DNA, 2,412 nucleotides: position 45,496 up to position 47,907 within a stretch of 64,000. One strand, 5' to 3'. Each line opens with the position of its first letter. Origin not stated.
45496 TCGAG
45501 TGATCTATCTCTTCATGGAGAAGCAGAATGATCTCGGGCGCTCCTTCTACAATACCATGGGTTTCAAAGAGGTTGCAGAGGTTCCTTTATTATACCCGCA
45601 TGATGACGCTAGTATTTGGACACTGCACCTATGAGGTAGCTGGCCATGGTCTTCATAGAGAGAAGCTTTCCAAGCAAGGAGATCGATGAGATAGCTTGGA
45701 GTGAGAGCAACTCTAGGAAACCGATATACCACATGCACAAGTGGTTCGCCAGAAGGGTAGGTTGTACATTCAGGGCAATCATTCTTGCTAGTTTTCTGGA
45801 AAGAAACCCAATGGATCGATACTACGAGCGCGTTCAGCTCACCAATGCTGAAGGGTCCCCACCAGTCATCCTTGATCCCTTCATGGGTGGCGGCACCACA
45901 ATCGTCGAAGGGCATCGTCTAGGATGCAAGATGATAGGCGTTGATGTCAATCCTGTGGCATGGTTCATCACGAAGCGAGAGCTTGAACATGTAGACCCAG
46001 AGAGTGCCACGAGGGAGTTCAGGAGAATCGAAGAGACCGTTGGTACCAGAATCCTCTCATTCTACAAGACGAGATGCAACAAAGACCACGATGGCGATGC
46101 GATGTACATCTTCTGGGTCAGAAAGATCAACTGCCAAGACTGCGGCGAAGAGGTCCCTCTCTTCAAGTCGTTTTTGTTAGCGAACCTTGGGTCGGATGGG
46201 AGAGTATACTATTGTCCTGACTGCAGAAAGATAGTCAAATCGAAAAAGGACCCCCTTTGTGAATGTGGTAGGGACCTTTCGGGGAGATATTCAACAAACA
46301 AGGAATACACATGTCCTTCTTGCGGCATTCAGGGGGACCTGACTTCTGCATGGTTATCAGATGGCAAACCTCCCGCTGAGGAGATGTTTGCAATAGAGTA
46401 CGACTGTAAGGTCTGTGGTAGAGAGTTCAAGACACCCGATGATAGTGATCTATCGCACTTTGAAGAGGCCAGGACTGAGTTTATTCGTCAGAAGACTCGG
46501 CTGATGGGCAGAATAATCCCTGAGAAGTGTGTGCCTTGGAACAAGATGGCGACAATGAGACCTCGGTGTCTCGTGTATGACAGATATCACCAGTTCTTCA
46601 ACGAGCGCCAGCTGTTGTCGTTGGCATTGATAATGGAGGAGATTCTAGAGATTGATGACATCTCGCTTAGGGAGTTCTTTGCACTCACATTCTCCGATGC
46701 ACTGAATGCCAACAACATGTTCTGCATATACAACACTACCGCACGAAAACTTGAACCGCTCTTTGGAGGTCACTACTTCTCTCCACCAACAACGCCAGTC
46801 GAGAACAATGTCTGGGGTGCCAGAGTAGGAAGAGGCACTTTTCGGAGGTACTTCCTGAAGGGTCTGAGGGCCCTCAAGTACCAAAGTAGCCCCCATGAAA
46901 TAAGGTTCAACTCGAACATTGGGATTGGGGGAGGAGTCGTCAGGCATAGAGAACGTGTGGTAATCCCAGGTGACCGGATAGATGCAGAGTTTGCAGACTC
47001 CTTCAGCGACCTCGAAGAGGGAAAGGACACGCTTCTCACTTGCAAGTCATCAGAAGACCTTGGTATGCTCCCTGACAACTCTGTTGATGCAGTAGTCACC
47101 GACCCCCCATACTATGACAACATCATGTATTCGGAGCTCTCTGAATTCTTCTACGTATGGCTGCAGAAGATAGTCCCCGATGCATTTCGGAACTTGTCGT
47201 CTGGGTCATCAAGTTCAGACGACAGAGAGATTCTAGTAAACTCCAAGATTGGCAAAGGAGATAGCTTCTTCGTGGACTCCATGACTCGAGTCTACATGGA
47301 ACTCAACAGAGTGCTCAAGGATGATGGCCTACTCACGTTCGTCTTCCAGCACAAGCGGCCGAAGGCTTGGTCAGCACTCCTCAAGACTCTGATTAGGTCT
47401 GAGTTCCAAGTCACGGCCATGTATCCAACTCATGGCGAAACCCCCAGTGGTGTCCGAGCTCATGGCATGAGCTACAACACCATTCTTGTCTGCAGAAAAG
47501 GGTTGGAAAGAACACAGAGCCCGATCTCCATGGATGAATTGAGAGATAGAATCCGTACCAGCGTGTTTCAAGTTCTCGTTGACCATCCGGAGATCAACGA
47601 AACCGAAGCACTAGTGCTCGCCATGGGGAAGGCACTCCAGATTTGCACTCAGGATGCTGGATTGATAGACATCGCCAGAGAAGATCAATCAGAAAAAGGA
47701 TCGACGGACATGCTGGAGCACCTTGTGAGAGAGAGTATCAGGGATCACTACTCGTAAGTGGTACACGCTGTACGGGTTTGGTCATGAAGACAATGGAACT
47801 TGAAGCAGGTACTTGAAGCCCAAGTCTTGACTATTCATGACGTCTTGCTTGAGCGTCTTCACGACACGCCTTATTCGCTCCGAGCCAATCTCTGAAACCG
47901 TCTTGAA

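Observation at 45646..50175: Convergent pair of amino-DNA methyltransferases with no recognisable restriction partner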

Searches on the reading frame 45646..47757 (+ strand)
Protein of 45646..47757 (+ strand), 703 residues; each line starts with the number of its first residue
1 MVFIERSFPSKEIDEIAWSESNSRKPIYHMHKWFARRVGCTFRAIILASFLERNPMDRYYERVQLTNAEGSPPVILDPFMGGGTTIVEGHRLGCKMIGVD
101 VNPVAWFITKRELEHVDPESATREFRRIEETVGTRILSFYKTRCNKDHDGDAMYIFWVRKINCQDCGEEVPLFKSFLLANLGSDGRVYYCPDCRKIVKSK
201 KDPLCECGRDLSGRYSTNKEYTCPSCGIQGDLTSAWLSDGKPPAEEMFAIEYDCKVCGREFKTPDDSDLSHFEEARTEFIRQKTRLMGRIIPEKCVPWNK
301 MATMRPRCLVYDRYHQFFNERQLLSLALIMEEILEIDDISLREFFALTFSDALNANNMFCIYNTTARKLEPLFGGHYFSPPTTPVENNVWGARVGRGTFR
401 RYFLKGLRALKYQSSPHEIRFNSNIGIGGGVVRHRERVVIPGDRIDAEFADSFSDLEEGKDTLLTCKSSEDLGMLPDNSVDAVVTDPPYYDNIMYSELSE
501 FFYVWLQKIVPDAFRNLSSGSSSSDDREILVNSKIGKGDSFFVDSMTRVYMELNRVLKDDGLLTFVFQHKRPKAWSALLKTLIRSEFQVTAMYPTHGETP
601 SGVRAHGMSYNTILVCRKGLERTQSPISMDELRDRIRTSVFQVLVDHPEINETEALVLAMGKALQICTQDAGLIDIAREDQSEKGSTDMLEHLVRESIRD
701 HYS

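Call 4: search_protein_families(library=pfam, proteins=[window:45646-47757:+], max_evalue=0.01)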
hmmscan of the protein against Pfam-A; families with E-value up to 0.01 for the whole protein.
window:45646-47757:+ (703 aa): 3 families
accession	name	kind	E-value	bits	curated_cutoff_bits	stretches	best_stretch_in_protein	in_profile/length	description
PF01555.25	N6_N4_Mtase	-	3.9e-11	43.8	26.7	2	74-103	184-213/221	DNA methylase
PF06634.17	DUF1156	-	3.8e-05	24.2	24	1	8-53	2-49/73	Protein of unknown function (DUF1156)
PF01170.24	UPF0020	-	0.00039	20.6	22.3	0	471-503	111-145/197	RMKL-like, methyltransferase domain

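Call 5: search_protein_families(library=padloc, proteins=[window:45646-47757:+], max_evalue=0.01)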
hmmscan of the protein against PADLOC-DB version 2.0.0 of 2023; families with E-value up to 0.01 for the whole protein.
window:45646-47757:+ (703 aa): 55 families (the best 25 are shown)
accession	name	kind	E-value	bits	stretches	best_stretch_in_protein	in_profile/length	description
PDLC02189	DUF1156_MTase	-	1.8e-30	103.9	2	477-640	544-698/944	-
PDLC02541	PglX|PglXI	-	7e-28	95.2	2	459-590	473-591/919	PglXI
PDLC00661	HmaB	-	6.2e-27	91.8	2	482-643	571-747/973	DNA-adenine methylase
PDLC00660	HmaB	-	3.2e-26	89.5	2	482-634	570-738/967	DNA-adenine methylase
PDLC03233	MTase_II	-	1.8e-25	87.6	2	475-605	488-627/731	Type II methyltransferase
PDLC03352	MTase_II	-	2.4e-25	86.6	3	478-512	564-598/1023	Type II methyltransferase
PDLC03312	MTase_II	-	6.6e-21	71.8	2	74-204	817-946/1344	Type II methyltransferase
PDLC03314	MTase_II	-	4.3e-19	66.1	1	480-619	547-679/944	Type II methyltransferase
PDLC03322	MTase_II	-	6.5e-16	56.2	2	72-138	65-131/446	Type II methyltransferase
PDLC03380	MTase_II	-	8.2e-14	49.6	2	74-117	59-102/393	Type II methyltransferase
PDLC03325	MTase_II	-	1.1e-13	48.7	2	73-133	93-153/426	Type II methyltransferase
PDLC03367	MTase_II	-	1.9e-13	47.6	2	67-197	40-156/633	Type II methyltransferase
PDLC03387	MTase_II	-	3.4e-13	47.4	2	74-104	236-266/289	Type II methyltransferase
PDLC03319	MTase_II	-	3.1e-12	44.1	2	475-590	287-391/503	Type II methyltransferase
PDLC03353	MTase_II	-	3.3e-11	41.2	2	74-103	211-240/260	Type II methyltransferase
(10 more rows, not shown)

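Call 6: search_protein_families(library=ncbifam, proteins=[window:45646-47757:+], max_evalue=0.01)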
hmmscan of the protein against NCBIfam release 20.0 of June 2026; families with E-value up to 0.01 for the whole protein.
window:45646-47757:+ (703 aa): 5 families
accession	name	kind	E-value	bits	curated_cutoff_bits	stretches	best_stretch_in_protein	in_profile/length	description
NF042963.1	DUF1156_antiphage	equivalog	1.8e-40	138.9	1000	3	478-651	572-736/960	anti-phage-associated DUF1156 domain-containing protein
NF050803.1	DnaMtaseCcrMCaul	equivalog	1e-07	31.3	830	1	70-121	204-255/350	adenine-specific DNA-methyltransferase CcrM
TIGR01177.1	TIGR01177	hypoth_equivalog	6.3e-07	29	316.55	1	74-102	185-213/330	TIGR01177 family methyltransferase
NF008572.0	PRK11524.1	equivalog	2.7e-05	23.4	292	0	457-518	11-77/294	adenine-specific DNA-methyltransferase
NF010253.0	PRK13699.1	subfamily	0.00013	21.7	244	0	73-101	165-193/226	DNA methyltransferase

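Call 10: find_homologous_proteins(query=window:45646-47757:+, max_evalue=0.00001)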
Query window:45646-47757:+ (703 aa): 2710 proteins with E <= 0.00001 among 8000 candidates; the best 120 are listed.
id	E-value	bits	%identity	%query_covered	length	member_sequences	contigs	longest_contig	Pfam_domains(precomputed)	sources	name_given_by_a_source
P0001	0.0e+0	1650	100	100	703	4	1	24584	PF06634.18,PF01555.25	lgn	-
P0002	0.0e+0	1461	88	100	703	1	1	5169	PF06634.18,PF01555.25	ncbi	-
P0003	0.0e+0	1195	72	100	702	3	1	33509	PF01555.25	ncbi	ncbi:MAG: DUF1156 domain-containing protein [Candidatus Thorarchaeota archaeon]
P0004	0.0e+0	1138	69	100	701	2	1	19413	PF06634.18,PF01555.25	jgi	-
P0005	0.0e+0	1133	69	100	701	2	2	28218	PF01555.25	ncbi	ncbi:MAG: DUF1156 domain-containing protein [Promethearchaeota archaeon]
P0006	0.0e+0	1131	69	100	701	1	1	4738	PF06634.18,PF01555.25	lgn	-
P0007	0.0e+0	1116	68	100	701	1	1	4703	PF06634.18,PF01555.25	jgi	jgi:adenine-specific DNA methylase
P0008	0.0e+0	1110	66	99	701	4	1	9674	PF01555.25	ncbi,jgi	-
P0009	0.0e+0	1090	66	100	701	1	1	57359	PF01555.25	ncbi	-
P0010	0.0e+0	1045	84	75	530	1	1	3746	-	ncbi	ncbi:MAG: hypothetical protein ACFFD9_08865, partial [Candidatus Thorarchaeota archaeon]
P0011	9.6e-290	981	66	90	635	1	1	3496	PF01555.25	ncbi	ncbi:MAG: hypothetical protein ACFFB7_06255, partial [Candidatus Sifarchaeia archaeon]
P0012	5.4e-274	929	58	95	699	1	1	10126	PF01555.25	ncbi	ncbi:MAG: hypothetical protein ACFFD6_01040 [Candidatus Thorarchaeota archaeon]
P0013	2.5e-269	914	57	96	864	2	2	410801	PF06634.18,PF01555.25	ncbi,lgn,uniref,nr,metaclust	ncbi:MAG: DNA methylase [Candidatus Syntrophoarchaeum caldarius]|uniref:DNA methylase n=1 Tax=Candid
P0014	6.3e-269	912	59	96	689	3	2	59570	PF01555.25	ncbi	ncbi:MAG: DNA methyltransferase [Candidatus Thorarchaeota archaeon]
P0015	9.9e-268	908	58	96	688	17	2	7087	PF01555.25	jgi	jgi:adenine-specific DNA methylase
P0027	1.9e-252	858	54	100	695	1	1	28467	PF01555.25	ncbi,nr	ncbi:MAG: hypothetical protein EAX95_12905 [Candidatus Thorarchaeota archaeon]|nr:hypothetical prote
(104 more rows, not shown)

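Call 13: find_encoding_contigs(protein=P0009, flank=10000, max_places=2)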
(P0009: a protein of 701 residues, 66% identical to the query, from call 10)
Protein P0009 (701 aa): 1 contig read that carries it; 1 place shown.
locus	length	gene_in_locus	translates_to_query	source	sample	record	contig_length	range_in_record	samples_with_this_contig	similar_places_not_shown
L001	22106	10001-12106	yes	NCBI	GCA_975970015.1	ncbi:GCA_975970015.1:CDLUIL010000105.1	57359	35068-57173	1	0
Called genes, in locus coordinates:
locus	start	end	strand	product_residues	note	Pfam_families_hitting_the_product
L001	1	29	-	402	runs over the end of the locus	PF00557:Peptidase_M24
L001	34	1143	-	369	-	PF08240:ADH_N, PF16912:Glu_dehyd_C, PF00107:ADH_zinc_N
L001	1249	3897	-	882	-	PF24885:TPR_NPHP3 (weak), PF13424:TPR_12, PF13374:TPR_10, PF14938:SNAP (weak), PF13424:TPR_12, PF17874:TPR_MalT, PF13424:TPR_12, PF00795:CN_hydrolase, +9 more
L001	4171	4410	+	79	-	PF01206:TusA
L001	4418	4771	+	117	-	PF02635:DsrE, PF13686:DrsE_2 (weak)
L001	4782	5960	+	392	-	PF00266:Aminotran_5, PF01212:Beta_elim_lyase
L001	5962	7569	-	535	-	-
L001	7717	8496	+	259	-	PF01592:NifU_N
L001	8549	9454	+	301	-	-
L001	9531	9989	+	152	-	PF00583:Acetyltransf_1, PF13673:Acetyltransf_10 (weak), PF13508:Acetyltransf_7, PF08445:FR47 (weak), PF17013:Acetyltransf_15 (weak)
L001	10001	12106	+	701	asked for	PF01555:N6_N4_Mtase (weak)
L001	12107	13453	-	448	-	PF01555:N6_N4_Mtase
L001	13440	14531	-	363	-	PF12802:MarR_2 (faint), PF12840:HTH_20 (faint), PF13404:HTH_AsnC-type (weak), PF13412:HTH_24 (weak), PF13545:HTH_Crp_2 (faint), PF20432:Xre-like-HTH (faint), PF13412:HTH_24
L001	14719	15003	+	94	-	PF01047:MarR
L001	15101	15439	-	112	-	-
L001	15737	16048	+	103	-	-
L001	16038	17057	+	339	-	PF00962:A_deaminase, PF19326:AMP_deaminase (weak)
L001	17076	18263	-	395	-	PF01053:Cys_Met_Meta_PP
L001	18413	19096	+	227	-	-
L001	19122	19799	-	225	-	-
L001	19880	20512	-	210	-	PF00730:HhH-GPD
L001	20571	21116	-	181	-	PF14512:TM1586_NiRdase (faint), PF00881:Nitroreductase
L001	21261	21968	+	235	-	PF03358:FMN_red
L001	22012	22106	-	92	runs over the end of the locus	?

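Call 14: find_encoding_contigs(protein=P0013, flank=10000, max_places=2)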
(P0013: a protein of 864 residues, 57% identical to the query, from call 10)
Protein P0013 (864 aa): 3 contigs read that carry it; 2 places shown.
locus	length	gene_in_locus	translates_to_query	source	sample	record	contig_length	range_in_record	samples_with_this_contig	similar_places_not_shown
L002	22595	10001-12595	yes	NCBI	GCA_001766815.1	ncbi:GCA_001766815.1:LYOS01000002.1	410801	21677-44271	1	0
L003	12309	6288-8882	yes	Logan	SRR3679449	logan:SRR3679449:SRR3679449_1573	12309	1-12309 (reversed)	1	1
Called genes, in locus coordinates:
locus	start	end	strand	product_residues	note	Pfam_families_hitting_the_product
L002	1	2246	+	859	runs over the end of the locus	PF02518:HATPase_c (weak), PF21180:TOP6A-Spo11_Toprim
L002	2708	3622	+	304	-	-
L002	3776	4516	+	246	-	-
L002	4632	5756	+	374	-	-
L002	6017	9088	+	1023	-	PF04465:DUF499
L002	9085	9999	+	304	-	PF08665:PglZ (faint)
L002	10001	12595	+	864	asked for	PF06634:DUF1156 (weak), PF01555:N6_N4_Mtase (weak)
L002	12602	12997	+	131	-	PF26277:DUF8076 (weak)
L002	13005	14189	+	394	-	PF01935:DUF87, PF05707:Zot (weak)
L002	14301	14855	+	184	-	PF02697:VAPB_antitox (weak)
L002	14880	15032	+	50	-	-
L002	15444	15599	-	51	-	PF04014:MazE_antitoxin (weak)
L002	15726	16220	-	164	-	PF00149:Metallophos, PF12850:Metallophos_2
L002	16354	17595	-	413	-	PF04851:ResIII (weak), PF00270:DEAD, PF00271:Helicase_C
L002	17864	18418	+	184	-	PF01047:MarR (weak), PF12802:MarR_2 (weak), PF12840:HTH_20, PF13404:HTH_AsnC-type, PF13412:HTH_24, PF25212:HVO_A0114 (weak), PF08279:HTH_11, PF01037:AsnC_trans_reg, +2 more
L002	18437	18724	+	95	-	PF24365:DUF7521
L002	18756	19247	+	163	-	PF14196:ATC_hydrolase (weak)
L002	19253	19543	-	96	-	PF13656:RNA_pol_L_2, PF01193:RNA_pol_L (weak)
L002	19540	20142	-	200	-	PF14382:ECR1_N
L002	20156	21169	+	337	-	PF13353:Fer4_12 (weak), PF04055:Radical_SAM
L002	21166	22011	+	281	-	PF01874:CitG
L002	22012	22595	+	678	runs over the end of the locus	PF10060:DUF2298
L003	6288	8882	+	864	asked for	PF06634:DUF1156 (weak), PF01555:N6_N4_Mtase (weak)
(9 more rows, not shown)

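Call 19: search_solved_structures(query=window:45646-47757:+, max_evalue=0.01, show_alignments=2)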
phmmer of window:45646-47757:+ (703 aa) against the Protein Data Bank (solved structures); distinct sequences matched with E-value up to 0.01: 7.
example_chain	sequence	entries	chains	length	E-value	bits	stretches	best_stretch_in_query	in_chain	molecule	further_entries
6pbd_A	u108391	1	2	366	0.0002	23.1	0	69-101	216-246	Modification methylase CcrMI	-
8s9n_A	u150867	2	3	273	0.00043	22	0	461-490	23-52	DNA cytosine-N4 methyltransferase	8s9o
9c3u_A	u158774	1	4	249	0.00071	21.3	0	61-104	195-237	Methyltransferase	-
8s9m_A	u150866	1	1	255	0.00078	21.1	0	466-490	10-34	DNA cytosine-N4 methyltransferase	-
5e71_A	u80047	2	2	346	0.0008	21.1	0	65-115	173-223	N2, N2-dimethylguanosine tRNA methyltransferase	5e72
8urk_A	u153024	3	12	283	0.00091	20.9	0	61-104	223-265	Methyltransferase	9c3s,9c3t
2zie_A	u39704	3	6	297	0.004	18.8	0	73-106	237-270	Putative modification methylase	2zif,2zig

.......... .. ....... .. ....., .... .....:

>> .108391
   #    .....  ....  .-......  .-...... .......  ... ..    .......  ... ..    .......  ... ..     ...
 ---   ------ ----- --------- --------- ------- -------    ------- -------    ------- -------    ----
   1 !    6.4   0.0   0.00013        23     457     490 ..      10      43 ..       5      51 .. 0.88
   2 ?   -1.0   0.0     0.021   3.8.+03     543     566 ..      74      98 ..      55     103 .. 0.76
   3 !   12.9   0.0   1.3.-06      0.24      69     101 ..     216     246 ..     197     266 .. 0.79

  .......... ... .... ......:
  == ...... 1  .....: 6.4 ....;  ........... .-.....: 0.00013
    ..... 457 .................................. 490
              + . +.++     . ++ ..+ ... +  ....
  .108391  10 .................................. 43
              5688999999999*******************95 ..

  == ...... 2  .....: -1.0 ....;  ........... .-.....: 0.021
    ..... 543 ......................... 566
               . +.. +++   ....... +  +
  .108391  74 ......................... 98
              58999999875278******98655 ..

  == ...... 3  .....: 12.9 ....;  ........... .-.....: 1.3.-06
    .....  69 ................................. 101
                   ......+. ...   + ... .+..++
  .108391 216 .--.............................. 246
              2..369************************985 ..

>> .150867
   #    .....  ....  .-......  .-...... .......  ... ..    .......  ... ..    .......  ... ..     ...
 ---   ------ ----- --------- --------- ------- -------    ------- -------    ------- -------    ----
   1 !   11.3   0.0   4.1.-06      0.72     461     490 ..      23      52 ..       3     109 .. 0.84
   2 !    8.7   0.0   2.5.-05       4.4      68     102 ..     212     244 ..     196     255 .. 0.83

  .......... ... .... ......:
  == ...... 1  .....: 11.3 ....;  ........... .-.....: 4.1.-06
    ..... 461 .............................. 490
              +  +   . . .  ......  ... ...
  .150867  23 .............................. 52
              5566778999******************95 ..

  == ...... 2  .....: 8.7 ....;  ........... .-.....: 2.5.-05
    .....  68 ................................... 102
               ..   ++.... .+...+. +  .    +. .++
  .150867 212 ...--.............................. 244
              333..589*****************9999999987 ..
